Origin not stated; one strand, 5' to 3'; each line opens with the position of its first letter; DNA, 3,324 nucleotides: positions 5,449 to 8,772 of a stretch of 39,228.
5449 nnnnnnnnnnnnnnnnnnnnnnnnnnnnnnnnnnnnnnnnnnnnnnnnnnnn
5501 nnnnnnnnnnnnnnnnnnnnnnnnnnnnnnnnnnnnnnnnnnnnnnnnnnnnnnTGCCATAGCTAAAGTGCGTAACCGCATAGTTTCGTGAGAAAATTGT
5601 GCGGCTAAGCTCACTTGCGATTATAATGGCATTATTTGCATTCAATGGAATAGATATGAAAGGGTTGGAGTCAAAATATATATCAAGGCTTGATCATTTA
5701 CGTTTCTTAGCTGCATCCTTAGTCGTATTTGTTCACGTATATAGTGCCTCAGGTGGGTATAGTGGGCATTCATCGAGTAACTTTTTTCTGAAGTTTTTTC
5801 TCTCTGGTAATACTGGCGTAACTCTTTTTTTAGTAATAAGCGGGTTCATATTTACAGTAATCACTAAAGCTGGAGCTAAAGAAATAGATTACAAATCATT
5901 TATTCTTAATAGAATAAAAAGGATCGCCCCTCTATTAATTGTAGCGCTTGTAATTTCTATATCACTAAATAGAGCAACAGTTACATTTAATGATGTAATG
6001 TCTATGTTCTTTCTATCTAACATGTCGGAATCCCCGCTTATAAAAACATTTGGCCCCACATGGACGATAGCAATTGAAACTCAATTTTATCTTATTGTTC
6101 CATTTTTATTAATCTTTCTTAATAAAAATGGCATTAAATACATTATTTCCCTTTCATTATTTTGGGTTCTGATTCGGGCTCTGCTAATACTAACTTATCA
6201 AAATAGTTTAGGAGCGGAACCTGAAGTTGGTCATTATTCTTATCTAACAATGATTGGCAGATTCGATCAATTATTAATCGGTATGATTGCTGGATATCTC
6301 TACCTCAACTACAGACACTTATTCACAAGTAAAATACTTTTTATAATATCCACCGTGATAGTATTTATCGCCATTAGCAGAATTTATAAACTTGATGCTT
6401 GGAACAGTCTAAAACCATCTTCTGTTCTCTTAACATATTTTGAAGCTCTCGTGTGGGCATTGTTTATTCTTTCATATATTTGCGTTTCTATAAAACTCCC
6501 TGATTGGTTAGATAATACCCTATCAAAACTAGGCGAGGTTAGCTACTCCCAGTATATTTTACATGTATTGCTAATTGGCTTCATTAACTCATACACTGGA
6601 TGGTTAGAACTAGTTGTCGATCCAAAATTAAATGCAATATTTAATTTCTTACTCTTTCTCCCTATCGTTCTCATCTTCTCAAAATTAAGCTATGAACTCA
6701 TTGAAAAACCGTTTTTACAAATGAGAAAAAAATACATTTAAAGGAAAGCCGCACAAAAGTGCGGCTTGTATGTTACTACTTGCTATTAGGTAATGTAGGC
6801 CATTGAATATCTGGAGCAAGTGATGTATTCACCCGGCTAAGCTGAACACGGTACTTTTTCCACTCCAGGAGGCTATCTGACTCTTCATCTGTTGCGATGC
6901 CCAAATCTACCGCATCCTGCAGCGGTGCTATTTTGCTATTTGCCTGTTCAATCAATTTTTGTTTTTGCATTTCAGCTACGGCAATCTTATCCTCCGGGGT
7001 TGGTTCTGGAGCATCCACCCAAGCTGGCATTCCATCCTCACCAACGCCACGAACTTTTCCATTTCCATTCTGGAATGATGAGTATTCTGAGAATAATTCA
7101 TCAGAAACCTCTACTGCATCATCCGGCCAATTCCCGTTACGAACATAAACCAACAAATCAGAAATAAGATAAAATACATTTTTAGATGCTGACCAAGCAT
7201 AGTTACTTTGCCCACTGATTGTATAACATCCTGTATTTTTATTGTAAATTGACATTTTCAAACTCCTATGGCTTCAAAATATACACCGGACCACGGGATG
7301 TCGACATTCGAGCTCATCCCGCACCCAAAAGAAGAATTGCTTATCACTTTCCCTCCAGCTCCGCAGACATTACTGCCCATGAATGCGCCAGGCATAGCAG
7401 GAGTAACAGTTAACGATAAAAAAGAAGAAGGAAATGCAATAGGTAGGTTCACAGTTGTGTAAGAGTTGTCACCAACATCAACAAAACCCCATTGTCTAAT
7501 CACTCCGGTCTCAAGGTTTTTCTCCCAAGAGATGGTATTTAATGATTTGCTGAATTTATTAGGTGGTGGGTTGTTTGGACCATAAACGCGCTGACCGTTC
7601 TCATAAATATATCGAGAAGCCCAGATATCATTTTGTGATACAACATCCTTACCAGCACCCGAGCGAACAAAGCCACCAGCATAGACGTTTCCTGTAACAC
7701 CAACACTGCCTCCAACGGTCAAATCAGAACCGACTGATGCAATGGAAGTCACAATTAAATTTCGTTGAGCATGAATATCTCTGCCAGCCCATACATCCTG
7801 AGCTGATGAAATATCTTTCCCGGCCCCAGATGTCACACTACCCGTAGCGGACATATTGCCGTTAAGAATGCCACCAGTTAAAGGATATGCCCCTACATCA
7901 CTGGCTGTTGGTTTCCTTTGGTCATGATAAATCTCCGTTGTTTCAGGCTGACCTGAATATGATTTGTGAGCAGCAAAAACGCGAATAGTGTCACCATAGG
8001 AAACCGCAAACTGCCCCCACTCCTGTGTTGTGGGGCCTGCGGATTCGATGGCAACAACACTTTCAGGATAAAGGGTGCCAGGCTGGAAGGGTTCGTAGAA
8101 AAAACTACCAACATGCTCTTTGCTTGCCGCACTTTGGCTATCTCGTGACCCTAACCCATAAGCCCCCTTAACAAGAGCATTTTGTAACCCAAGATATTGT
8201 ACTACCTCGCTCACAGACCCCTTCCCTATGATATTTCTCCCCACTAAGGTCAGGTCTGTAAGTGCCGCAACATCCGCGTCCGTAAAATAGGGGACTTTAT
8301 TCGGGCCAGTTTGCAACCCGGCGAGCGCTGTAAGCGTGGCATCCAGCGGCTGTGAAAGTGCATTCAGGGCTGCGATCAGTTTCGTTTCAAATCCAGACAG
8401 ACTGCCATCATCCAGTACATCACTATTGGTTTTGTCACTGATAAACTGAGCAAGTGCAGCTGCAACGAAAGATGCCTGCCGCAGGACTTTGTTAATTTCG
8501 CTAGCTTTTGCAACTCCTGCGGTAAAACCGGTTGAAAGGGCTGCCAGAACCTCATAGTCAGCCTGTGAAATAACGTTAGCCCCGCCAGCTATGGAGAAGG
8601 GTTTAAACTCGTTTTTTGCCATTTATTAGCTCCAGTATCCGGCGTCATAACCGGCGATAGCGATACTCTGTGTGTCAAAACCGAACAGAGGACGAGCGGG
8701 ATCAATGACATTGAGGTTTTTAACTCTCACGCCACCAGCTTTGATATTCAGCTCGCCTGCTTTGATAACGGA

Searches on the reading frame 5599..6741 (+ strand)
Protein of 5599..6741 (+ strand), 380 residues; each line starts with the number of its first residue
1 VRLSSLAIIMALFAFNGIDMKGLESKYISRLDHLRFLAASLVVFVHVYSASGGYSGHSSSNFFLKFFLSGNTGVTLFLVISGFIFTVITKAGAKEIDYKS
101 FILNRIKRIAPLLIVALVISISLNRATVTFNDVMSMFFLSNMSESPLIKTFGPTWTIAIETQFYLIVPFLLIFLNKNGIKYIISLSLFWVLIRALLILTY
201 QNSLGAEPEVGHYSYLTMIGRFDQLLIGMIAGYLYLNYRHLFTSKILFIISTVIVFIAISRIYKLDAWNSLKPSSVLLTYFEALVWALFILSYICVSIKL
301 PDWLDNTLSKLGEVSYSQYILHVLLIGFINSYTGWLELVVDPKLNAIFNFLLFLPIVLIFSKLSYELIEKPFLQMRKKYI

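Call 93: search_protein_families(library=pfam, proteins=[window:5599-6741:+], max_evalue=0.001)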
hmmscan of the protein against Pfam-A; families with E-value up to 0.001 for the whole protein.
window:5599-6741:+ (380 aa): 1 family
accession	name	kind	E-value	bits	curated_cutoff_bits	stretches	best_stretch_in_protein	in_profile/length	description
PF01757.29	Acyl_transf_3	-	1.1e-29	104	31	1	30-361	3-321/326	Acyltransferase domain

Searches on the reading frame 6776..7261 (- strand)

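Call 93: search_protein_families(library=pfam, proteins=[window:6776-7261:-], max_evalue=0.001)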
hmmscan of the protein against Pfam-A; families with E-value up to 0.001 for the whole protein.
window:6776-7261:- (161 aa): 1 family
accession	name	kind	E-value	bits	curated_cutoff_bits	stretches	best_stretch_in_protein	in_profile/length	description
PF02413.22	Caudo_TAP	-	4.7e-40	137.2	22.1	1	28-159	4-131/131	Caudovirales tail fibre assembly protein, lambda gpK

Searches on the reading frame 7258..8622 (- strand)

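Call 93: search_protein_families(library=pfam, proteins=[window:7258-8622:-], max_evalue=0.001)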
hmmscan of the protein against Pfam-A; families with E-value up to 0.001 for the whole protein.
window:7258-8622:- (454 aa): 1 family
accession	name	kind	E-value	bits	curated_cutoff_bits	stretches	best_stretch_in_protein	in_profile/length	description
PF21882.2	Gp53-like_C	-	1e-12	48.8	24.9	1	370-453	2-83/84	Putative tail fiber protein gp53-like, C-terminal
